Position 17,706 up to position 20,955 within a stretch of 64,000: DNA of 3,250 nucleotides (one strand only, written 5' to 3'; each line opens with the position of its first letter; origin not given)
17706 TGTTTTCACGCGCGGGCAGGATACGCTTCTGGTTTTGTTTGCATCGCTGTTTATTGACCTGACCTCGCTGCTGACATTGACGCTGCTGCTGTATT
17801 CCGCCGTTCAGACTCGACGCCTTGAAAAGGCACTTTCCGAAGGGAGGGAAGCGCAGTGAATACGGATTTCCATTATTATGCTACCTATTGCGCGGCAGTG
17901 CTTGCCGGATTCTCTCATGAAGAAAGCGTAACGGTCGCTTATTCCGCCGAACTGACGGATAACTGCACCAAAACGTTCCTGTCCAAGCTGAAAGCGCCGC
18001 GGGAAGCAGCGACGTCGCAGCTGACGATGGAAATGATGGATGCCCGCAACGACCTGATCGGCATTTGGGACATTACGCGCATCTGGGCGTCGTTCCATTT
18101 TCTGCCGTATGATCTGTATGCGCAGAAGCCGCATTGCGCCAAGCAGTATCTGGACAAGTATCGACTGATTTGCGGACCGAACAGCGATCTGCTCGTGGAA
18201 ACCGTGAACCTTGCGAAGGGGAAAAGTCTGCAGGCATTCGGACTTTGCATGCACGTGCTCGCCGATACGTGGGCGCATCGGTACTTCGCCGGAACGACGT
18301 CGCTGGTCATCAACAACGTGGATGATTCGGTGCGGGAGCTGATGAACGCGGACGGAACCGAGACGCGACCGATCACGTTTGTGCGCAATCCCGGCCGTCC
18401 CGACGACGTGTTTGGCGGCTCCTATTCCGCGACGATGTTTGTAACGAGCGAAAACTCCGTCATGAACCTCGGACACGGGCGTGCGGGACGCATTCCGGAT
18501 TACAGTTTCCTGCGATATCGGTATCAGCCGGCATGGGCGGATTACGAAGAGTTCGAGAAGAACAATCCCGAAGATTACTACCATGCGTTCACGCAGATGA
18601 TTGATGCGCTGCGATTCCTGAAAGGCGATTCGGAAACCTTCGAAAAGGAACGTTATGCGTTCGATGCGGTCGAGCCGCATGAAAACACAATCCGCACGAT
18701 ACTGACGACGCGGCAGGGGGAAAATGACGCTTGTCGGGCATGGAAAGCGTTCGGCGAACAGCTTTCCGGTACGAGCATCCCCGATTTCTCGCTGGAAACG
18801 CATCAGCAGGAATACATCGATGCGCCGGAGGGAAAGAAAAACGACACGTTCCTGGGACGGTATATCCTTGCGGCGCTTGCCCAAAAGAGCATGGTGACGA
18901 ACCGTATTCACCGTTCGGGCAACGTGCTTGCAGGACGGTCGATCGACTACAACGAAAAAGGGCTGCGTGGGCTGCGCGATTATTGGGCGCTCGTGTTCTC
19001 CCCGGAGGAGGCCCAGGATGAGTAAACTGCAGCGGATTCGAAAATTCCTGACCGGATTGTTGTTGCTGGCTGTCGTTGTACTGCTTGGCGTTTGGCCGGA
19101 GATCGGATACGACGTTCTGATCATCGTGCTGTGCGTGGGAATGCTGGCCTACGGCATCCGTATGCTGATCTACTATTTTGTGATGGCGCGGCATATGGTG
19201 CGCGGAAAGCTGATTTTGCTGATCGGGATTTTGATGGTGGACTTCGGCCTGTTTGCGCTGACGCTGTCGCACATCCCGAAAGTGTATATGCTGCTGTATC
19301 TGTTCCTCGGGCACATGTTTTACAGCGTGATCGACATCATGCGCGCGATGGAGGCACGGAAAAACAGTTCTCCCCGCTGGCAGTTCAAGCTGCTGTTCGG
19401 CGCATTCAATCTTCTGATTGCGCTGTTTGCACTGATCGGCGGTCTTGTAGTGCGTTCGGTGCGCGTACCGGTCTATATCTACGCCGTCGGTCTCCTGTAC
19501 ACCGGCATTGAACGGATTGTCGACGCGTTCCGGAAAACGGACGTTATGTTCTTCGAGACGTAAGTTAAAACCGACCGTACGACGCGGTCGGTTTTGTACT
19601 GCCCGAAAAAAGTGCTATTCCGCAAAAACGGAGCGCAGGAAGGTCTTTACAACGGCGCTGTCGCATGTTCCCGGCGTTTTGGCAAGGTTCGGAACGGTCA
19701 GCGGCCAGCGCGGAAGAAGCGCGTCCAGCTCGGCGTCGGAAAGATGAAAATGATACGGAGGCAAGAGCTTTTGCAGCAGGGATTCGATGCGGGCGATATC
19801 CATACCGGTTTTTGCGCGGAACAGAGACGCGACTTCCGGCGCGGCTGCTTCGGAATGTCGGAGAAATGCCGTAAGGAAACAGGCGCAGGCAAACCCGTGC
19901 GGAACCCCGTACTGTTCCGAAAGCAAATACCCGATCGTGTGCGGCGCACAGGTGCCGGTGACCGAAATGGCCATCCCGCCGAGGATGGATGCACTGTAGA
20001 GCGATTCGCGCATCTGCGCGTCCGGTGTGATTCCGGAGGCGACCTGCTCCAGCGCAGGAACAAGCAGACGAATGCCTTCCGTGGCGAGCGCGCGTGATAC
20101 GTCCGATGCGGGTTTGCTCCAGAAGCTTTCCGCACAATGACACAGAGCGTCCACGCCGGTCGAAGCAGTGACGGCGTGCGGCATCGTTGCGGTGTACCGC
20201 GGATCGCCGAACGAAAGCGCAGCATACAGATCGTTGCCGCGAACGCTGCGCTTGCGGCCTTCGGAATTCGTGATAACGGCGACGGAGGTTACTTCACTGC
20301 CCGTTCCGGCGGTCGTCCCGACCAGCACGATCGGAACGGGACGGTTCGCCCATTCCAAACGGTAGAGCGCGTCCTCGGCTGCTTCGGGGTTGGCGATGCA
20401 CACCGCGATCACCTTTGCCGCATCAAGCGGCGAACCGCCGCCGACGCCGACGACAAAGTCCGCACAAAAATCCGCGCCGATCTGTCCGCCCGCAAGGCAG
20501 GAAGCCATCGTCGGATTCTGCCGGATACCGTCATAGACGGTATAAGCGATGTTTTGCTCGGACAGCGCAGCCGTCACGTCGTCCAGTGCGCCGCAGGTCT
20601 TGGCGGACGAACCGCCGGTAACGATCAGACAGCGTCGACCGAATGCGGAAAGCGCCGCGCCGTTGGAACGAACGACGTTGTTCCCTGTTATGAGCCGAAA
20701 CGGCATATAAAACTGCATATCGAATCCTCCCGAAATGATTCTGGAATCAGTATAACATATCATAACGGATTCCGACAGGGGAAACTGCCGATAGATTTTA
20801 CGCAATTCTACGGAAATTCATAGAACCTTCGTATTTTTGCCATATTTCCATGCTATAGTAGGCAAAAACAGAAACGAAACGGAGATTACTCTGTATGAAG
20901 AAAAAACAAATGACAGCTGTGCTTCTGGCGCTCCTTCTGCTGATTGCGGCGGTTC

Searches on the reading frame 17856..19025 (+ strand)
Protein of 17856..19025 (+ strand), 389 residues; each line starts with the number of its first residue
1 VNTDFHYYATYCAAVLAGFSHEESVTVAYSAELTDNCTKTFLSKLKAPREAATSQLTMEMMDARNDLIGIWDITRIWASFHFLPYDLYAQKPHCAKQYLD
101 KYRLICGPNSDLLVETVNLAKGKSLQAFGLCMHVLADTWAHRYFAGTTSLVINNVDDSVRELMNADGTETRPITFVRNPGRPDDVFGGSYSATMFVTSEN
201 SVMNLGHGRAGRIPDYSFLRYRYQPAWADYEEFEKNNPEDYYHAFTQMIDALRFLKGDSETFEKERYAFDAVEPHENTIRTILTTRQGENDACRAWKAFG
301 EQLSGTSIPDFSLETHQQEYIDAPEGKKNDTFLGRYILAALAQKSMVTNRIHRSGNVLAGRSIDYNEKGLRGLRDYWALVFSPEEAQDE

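Call 47: search_protein_families(library=pfam, proteins=[window:17856-19025:+], max_evalue=0.00001)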
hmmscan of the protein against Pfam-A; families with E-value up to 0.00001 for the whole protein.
window:17856-19025:+ (389 aa): 1 family
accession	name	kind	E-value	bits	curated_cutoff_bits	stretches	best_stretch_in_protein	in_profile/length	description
PF20551.3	DUF6765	-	1.2e-70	239.2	26.6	1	1-350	1-324/325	Family of unknown function (DUF6765)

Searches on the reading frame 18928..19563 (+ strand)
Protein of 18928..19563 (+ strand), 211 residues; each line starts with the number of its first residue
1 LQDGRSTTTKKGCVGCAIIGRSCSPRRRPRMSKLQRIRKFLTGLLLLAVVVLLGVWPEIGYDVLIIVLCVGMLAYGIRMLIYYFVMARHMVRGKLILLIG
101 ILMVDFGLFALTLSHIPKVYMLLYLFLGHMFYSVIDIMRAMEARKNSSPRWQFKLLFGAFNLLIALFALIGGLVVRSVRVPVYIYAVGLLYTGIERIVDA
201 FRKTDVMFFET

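Call 48: search_protein_families(library=pfam, proteins=[window:18928-19563:+], max_evalue=0.00001)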
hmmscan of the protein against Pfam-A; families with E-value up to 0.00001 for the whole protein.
window:18928-19563:+ (211 aa): 1 family
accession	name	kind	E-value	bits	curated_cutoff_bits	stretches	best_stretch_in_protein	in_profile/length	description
PF03729.18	DUF308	-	3.5e-08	34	25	0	100-170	3-73/73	Short repeat of unknown function (DUF308)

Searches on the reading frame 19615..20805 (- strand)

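Call 48: search_protein_families(library=pfam, proteins=[window:19615-20805:-], max_evalue=0.00001)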
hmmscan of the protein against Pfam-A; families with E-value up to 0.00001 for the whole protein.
window:19615-20805:- (396 aa): 3 families
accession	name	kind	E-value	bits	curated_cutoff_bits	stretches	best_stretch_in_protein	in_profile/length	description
PF00465.25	Fe-ADH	-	9.5e-44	149.4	31.3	1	36-202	2-168/168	Iron-containing alcohol dehydrogenase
PF25137.1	ADH_Fe_C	-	1.5e-22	80.7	27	1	213-324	1-111/194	Fe-containing alcohol dehydrogenase family, C-terminal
PF13685.12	Fe-ADH_2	-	7.7e-07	29.7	28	1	42-135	4-95/149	Iron-containing alcohol dehydrogenase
